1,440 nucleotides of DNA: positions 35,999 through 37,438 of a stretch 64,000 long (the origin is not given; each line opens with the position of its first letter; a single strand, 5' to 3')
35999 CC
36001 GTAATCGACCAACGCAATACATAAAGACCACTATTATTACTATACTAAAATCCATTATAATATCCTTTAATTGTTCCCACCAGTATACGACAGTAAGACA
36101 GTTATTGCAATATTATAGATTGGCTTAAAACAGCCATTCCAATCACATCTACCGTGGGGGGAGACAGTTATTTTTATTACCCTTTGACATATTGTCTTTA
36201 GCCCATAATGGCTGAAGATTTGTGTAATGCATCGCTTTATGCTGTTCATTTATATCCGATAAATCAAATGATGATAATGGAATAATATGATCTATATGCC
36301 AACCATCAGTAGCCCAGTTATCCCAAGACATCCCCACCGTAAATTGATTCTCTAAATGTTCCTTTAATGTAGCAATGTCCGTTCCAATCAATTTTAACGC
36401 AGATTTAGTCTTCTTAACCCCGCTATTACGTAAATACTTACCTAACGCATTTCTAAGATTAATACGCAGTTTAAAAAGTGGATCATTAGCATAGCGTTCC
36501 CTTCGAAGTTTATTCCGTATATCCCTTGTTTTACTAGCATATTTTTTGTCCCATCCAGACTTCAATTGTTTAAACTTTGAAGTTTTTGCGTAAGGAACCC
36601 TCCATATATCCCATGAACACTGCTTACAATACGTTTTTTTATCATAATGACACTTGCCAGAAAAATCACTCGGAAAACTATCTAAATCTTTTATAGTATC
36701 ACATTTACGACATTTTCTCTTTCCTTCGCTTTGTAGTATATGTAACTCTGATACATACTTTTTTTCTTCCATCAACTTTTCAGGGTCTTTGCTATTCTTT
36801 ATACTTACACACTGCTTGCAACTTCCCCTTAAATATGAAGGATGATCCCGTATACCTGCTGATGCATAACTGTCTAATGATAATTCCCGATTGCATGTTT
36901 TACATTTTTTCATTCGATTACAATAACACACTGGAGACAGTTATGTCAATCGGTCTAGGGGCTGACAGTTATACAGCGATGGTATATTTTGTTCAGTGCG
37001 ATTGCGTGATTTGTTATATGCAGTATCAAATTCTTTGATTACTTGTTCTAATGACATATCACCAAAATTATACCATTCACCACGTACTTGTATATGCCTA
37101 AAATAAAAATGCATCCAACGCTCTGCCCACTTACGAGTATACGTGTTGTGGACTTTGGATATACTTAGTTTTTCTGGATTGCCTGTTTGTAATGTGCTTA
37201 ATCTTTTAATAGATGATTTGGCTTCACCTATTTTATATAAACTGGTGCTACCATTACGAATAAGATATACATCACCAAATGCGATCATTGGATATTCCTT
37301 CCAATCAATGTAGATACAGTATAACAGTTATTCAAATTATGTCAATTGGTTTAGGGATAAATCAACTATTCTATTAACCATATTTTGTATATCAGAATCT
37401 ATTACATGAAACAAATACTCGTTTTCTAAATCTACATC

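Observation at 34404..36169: Inverted 1.6 kb gene island flanked by 73-bp direct repeats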

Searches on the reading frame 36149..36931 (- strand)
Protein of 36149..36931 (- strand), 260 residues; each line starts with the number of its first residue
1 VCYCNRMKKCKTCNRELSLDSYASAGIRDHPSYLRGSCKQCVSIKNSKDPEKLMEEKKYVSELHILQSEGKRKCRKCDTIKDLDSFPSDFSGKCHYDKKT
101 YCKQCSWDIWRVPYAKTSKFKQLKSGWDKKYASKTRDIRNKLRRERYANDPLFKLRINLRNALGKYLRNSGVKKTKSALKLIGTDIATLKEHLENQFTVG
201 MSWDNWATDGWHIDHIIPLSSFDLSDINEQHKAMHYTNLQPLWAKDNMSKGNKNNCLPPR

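Call 12: search_protein_families(library=pfam, proteins=[window:36149-36931:-], max_evalue=0.1)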
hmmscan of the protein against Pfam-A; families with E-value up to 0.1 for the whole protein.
window:36149-36931:- (260 aa): 1 family
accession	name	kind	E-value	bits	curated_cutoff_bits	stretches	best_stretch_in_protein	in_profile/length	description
PF01844.29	HNH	-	0.015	15.8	21.4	1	209-253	12-47/47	HNH endonuclease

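Call 13: search_protein_families(library=phrogs, proteins=[window:36149-36931:-], max_evalue=0.01)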
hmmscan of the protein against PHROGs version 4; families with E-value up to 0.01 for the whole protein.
window:36149-36931:- (260 aa): 5 families
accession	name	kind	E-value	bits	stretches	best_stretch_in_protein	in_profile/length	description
phrog_1035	-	DNA, RNA and nucleotide metabolism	8.9e-19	69.4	1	65-253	57-213/271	endonuclease VII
phrog_5558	-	moron, auxiliary metabolic gene and host takeover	4.4e-07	31.2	1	7-133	8-124/130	Lar-like restriction alleviation protein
phrog_28061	-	unknown function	8.8e-07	30.3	1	200-253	5-56/62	-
phrog_2340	-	DNA, RNA and nucleotide metabolism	6.4e-06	27.4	1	4-50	5-50/171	endonuclease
phrog_2633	-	DNA, RNA and nucleotide metabolism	0.00032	21.9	1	5-62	11-66/142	endonuclease VII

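Call 32: find_encoding_contigs(protein=window:36149-36913:-, flank=10000, max_places=10)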
Protein window:36149-36913:- (254 aa): 6 contigs read that carry it; 2 places shown.
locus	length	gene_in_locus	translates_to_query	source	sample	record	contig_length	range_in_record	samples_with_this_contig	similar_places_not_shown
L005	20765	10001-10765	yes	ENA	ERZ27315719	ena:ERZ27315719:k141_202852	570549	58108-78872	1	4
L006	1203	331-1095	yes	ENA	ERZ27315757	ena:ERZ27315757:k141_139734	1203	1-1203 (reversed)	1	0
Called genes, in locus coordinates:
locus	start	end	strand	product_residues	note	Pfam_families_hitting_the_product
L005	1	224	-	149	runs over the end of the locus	-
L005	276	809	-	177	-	PF04386:SspB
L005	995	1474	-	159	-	-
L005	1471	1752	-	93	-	-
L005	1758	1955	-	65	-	-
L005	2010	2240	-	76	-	-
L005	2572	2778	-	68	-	-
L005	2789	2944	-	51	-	-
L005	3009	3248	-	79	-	PF17726:DpnI_C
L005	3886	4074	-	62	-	-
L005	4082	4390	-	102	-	-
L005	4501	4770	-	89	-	-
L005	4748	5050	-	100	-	PF07068:Gp23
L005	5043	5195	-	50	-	-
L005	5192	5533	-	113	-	-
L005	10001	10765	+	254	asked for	-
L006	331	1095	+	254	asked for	-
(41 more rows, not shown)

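Call 52: find_homologous_proteins(query=window:36149-36913:-, max_evalue=0.00001)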
Query window:36149-36913:- (254 aa): 7637 proteins with E <= 0.00001 among 8000 candidates; the best 120 are listed.
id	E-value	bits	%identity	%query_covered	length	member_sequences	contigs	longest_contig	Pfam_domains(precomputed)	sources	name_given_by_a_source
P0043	9.3e-173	591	100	100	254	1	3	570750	-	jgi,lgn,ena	-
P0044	4.0e-89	317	49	97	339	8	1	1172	-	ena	-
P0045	2.7e-77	278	54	96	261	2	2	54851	-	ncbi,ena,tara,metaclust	tara:strand:+ start:496 stop:1281 length:786 start_codon:yes stop_codon:yes gene_type:complete|metac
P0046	7.0e-76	273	53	97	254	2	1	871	-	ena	-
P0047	3.6e-75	271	49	97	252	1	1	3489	-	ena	-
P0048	1.2e-74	269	50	98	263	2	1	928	-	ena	-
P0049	3.3e-74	268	51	97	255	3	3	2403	-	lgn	-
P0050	9.0e-74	267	50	97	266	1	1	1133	-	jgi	-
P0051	4.5e-73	264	51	97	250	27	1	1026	-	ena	-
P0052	8.9e-72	260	51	95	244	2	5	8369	-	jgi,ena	-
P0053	2.8e-71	258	53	83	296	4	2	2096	-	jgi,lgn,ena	-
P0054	3.8e-69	251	49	97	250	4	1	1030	-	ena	-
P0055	5.0e-67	244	48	96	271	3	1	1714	-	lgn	-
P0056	1.3e-66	243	54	77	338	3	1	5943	-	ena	-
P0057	5.6e-66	241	56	79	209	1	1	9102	-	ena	-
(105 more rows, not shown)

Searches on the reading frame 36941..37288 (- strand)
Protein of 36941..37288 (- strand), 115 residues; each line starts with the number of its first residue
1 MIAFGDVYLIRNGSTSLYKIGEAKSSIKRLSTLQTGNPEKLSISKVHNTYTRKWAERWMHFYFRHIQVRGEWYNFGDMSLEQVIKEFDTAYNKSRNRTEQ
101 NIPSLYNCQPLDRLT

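Call 12: search_protein_families(library=pfam, proteins=[window:36941-37288:-], max_evalue=0.1)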
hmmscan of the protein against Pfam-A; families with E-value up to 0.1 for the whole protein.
window:36941-37288:- (115 aa): 2 families
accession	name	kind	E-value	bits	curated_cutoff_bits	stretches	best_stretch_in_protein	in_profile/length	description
PF13455.12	MUG113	-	6.8e-09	36.6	22.3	1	18-86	1-72/73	Meiotically up-regulated gene 113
PF10544.15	T5orf172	-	1.3e-06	29.2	20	1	7-85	3-95/101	T5orf172 domain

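Call 13: search_protein_families(library=phrogs, proteins=[window:36941-37288:-], max_evalue=0.01)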
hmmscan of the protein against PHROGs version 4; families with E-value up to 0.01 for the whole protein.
window:36941-37288:- (115 aa): 4 families
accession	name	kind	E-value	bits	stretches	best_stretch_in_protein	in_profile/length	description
phrog_8130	-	unknown function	2e-13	51.2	1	7-98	182-273/434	-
phrog_5032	-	unknown function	2.2e-08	35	1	5-97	78-170/178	-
phrog_4284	-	unknown function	8.8e-08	33.1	1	6-86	86-163/171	-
phrog_33921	-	unknown function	0.0036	18.2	1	7-90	70-149/160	-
